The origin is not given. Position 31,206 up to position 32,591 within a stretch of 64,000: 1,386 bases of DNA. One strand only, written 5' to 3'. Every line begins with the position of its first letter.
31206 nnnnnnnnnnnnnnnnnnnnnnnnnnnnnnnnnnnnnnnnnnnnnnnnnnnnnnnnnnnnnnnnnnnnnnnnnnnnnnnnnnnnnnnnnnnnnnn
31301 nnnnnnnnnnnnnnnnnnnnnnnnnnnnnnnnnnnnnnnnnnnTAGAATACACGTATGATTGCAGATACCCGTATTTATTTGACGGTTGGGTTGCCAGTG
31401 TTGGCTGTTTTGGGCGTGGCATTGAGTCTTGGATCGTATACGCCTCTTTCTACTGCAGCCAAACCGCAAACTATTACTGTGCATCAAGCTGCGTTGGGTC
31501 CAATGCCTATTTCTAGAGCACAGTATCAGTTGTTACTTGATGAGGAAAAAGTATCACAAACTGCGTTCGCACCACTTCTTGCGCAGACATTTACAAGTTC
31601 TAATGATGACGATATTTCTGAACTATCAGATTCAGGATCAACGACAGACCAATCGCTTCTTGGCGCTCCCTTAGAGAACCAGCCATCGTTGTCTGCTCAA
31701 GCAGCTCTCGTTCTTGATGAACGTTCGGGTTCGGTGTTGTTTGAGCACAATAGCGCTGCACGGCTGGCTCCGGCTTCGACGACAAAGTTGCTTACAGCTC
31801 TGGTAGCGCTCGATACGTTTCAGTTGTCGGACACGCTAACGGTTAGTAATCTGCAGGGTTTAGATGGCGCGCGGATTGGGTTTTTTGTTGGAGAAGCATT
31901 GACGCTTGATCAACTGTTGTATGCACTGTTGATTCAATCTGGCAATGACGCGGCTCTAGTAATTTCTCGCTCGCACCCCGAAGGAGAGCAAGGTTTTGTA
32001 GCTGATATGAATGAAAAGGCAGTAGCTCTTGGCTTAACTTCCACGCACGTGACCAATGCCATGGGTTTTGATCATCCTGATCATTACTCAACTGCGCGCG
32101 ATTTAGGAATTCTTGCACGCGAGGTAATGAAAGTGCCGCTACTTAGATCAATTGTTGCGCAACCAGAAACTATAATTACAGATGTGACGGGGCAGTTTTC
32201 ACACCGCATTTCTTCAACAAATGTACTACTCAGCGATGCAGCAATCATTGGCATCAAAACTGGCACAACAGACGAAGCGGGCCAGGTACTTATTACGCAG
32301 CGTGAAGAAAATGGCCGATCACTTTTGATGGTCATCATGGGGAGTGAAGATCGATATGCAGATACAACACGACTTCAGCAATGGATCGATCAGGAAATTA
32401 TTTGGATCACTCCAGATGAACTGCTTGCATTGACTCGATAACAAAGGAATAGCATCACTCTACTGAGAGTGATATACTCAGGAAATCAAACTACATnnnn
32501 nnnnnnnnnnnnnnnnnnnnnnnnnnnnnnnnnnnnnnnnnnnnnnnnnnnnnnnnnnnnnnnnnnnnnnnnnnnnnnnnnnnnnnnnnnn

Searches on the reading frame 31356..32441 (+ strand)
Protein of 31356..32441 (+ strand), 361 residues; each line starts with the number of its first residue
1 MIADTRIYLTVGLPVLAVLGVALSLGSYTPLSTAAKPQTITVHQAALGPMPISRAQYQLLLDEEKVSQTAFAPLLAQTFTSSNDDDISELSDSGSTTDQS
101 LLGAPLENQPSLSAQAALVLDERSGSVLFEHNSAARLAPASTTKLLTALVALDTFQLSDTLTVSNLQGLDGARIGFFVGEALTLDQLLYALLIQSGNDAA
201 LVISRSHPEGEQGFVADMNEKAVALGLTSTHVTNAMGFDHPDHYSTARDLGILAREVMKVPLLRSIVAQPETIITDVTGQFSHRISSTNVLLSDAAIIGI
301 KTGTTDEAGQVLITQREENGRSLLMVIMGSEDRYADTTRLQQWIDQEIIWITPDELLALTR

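Call 20: search_protein_families(library=pfam, proteins=[window:31356-32441:+], max_evalue=0.01)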
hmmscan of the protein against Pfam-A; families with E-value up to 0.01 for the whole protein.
window:31356-32441:+ (361 aa): 3 families
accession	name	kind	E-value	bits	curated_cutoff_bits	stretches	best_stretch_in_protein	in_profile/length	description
PF00768.25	Peptidase_S11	-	5.1e-45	154.2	27.6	1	107-330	5-237/239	D-alanyl-D-alanine carboxypeptidase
PF02113.21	Peptidase_S13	-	2.8e-07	30.1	22.8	1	108-155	10-59/444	D-Ala-D-Ala carboxypeptidase 3 (S13) family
PF13354.11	Beta-lactamase2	-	8.1e-06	25.8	22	1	119-305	4-190/214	Beta-lactamase enzyme family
